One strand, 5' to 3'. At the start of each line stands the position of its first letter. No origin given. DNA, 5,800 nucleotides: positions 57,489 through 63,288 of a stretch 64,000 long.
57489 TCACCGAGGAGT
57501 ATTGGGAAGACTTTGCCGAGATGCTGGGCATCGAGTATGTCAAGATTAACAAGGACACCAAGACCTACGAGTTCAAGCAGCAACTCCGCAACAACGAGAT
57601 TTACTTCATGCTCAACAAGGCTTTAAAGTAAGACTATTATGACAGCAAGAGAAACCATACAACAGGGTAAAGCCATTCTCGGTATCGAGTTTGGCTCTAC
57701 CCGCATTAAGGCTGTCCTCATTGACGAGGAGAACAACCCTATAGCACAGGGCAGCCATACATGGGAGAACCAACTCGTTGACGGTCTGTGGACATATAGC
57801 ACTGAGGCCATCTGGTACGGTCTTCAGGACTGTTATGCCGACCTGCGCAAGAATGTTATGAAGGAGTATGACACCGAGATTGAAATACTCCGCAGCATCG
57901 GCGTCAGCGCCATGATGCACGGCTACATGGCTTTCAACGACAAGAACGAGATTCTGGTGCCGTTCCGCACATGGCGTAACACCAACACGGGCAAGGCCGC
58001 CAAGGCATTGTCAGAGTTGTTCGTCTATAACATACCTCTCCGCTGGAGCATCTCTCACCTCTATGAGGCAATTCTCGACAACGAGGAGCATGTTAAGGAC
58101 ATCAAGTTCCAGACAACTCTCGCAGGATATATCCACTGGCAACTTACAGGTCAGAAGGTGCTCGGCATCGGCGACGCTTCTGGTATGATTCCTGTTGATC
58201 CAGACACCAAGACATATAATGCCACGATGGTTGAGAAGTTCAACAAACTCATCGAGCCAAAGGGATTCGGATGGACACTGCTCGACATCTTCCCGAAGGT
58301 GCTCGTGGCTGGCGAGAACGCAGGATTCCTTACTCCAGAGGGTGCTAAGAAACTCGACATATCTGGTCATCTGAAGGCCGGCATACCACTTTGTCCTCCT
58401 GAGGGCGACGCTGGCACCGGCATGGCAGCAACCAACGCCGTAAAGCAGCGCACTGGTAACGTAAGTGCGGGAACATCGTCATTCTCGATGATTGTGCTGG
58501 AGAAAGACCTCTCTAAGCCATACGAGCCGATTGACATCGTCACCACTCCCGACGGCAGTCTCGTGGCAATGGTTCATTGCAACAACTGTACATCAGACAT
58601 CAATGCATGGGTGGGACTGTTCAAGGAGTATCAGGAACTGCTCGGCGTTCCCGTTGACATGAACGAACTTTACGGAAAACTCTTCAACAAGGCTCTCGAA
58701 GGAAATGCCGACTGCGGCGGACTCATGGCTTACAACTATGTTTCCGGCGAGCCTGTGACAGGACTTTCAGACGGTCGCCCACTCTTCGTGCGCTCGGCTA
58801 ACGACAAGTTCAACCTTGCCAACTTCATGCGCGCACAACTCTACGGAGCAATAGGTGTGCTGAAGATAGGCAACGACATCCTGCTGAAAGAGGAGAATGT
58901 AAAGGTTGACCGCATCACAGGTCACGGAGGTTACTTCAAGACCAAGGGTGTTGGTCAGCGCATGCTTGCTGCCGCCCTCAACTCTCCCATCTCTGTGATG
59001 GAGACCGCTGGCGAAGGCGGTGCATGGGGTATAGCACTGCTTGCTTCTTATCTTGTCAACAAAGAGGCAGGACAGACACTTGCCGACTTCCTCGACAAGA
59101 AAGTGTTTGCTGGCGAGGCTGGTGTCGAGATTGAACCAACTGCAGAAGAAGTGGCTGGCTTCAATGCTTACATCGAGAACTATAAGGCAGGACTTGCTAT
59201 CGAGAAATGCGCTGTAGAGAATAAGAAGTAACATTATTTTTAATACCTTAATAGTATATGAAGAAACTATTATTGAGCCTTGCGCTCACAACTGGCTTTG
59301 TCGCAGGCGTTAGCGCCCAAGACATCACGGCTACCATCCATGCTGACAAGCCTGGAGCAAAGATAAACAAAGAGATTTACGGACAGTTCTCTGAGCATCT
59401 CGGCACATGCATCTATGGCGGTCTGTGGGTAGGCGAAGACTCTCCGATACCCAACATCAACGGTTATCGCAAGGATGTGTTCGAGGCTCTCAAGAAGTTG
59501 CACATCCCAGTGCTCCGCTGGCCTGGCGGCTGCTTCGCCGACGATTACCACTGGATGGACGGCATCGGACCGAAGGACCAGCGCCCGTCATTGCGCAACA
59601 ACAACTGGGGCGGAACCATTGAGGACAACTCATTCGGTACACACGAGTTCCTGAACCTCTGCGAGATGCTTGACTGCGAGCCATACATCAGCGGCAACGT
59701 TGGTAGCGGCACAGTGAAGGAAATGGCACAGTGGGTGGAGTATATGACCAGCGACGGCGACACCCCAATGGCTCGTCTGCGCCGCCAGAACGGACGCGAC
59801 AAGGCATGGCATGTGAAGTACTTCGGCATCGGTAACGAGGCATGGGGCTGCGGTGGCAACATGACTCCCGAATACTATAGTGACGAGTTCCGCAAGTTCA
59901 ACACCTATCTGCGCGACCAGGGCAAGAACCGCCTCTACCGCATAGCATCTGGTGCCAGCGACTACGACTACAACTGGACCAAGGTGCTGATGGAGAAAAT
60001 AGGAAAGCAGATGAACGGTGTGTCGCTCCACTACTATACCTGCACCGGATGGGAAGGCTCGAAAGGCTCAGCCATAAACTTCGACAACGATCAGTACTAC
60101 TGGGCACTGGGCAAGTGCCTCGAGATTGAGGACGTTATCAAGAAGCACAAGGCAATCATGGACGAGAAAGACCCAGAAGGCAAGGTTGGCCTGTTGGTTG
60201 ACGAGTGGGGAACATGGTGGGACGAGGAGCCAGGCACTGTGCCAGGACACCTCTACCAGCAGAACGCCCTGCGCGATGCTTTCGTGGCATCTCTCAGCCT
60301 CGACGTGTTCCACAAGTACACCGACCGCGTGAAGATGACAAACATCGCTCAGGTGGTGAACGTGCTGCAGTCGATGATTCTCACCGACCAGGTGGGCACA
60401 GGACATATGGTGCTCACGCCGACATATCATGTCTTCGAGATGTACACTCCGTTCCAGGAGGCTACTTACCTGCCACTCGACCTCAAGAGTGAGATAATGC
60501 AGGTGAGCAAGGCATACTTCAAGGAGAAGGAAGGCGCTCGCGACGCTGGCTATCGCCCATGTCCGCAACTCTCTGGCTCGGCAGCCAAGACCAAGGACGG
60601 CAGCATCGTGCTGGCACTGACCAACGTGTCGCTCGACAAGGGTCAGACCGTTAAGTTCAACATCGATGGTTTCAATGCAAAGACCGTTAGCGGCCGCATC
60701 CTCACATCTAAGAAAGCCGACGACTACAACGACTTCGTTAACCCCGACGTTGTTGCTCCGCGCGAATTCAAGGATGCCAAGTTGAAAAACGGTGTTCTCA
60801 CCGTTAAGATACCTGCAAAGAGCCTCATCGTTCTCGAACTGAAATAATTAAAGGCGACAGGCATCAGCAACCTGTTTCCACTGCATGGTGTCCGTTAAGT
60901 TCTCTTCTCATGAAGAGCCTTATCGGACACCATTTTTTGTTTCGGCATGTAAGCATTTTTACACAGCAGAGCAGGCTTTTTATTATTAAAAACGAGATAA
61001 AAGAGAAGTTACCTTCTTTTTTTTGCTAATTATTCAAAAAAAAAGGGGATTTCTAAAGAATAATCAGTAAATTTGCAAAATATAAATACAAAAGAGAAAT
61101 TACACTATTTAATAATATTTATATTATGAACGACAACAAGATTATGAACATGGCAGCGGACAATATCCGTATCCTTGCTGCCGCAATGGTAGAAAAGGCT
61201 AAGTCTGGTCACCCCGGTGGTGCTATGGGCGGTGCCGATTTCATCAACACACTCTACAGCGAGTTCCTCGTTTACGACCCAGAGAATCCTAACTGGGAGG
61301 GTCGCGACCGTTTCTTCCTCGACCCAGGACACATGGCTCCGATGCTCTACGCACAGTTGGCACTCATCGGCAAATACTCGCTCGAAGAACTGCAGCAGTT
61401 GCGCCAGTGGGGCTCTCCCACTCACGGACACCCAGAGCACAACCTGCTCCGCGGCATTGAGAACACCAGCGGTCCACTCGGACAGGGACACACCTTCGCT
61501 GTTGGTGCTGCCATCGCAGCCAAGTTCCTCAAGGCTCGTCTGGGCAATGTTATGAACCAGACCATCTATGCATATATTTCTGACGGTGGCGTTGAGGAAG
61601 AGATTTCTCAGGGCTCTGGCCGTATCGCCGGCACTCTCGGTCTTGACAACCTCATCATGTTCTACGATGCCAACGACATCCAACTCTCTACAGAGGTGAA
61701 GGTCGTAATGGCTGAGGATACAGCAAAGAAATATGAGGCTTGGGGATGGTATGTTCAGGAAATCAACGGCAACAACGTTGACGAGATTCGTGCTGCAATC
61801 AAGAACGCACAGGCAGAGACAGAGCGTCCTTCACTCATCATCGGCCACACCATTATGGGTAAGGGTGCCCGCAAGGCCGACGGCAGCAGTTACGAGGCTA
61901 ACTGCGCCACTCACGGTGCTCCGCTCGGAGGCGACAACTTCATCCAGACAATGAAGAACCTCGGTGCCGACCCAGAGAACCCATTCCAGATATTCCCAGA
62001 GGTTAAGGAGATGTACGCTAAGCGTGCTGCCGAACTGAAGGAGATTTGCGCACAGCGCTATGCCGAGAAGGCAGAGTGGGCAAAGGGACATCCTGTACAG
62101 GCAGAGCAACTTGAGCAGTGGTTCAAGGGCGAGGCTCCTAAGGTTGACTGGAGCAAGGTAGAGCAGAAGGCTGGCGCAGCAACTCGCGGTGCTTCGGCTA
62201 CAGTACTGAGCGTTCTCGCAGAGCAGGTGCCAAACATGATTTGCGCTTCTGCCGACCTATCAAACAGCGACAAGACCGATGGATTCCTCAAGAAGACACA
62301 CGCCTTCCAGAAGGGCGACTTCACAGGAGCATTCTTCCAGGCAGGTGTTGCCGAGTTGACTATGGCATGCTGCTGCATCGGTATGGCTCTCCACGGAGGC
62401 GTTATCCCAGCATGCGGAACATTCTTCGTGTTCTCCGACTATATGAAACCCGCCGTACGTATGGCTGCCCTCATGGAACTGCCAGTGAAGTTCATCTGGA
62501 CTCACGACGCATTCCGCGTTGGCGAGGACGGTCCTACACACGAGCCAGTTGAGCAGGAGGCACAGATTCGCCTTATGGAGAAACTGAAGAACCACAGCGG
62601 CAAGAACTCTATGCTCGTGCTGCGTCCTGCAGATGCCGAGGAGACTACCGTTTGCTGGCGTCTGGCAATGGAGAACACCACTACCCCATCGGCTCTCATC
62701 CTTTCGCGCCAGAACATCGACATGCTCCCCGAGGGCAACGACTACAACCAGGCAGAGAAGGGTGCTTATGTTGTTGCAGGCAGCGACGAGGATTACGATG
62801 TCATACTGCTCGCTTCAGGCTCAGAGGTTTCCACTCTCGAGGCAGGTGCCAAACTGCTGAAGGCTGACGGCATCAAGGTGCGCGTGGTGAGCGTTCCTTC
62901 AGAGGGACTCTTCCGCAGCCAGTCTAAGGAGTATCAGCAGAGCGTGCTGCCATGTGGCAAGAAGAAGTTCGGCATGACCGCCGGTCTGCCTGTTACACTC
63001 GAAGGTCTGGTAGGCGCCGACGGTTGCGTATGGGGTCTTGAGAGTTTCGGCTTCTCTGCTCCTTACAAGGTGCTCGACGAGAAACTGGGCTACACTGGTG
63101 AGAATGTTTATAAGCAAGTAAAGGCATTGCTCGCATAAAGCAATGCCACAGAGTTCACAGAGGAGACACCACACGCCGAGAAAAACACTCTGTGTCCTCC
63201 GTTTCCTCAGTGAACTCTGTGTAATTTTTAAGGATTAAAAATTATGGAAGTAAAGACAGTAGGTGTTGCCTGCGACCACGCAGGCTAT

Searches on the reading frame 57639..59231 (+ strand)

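Call 68: search_protein_families(library=pfam, proteins=[window:57639-59231:+], max_evalue=0.001)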
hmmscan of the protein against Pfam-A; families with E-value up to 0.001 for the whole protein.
window:57639-59231:+ (530 aa): 2 families
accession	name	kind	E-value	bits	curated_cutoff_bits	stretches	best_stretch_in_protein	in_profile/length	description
PF02782.22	FGGY_C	-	2.7e-35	122.4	27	1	274-471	2-196/198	FGGY family of carbohydrate kinases, C-terminal domain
PF00370.27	FGGY_N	-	2.9e-15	57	28.8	1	13-240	2-225/245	FGGY family of carbohydrate kinases, N-terminal domain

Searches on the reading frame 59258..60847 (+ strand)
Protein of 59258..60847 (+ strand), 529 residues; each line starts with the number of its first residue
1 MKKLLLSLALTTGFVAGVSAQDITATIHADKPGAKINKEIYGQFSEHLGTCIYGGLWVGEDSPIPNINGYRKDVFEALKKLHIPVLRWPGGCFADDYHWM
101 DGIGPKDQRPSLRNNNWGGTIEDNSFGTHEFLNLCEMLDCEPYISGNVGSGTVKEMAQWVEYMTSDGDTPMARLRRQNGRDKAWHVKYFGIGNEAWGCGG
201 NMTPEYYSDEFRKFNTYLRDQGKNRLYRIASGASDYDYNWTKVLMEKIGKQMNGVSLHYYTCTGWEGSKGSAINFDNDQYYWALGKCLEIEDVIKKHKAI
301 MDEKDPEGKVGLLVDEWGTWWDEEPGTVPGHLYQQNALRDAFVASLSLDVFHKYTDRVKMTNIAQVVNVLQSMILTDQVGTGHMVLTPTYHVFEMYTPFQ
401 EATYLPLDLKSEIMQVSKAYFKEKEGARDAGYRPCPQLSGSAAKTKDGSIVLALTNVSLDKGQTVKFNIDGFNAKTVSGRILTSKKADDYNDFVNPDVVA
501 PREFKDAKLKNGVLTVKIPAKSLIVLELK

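Call 68: search_protein_families(library=pfam, proteins=[window:59258-60847:+], max_evalue=0.001)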
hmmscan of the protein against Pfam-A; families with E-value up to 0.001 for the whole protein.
window:59258-60847:+ (529 aa): 2 families
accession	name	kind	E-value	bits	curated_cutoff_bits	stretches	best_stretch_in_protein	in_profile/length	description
PF06964.18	Alpha-L-AF_C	-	6.9e-47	160.2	27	1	315-522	1-165/165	Alpha-L-arabinofuranosidase C-terminal domain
PF22848.2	ASD1_dom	-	2.7e-07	30.9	22.2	0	78-144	3-73/239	Alpha-L-arabinofuranosidase 1 domain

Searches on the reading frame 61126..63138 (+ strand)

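Call 9: search_protein_families(library=pfam, proteins=[window:61126-63138:+])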
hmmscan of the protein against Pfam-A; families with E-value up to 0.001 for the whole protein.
window:61126-63138:+ (670 aa): 4 families
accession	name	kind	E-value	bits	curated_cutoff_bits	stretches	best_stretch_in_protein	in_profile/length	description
PF00456.26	Transketolase_N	-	5.6e-91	305.4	22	1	8-338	3-334/334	Transketolase, thiamine diphosphate binding domain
PF02779.29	Transket_pyr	-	1.7e-39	135.7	27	1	351-531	3-172/174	Transketolase, pyrimidine binding domain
PF22613.1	Transketolase_C_1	-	3.4e-30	105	27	1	546-657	1-113/113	Transketolase-like TK C-terminal domain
PF02780.25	Transketolase_C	-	4.2e-05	23.9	25.9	1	555-592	8-45/124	Transketolase, C-terminal domain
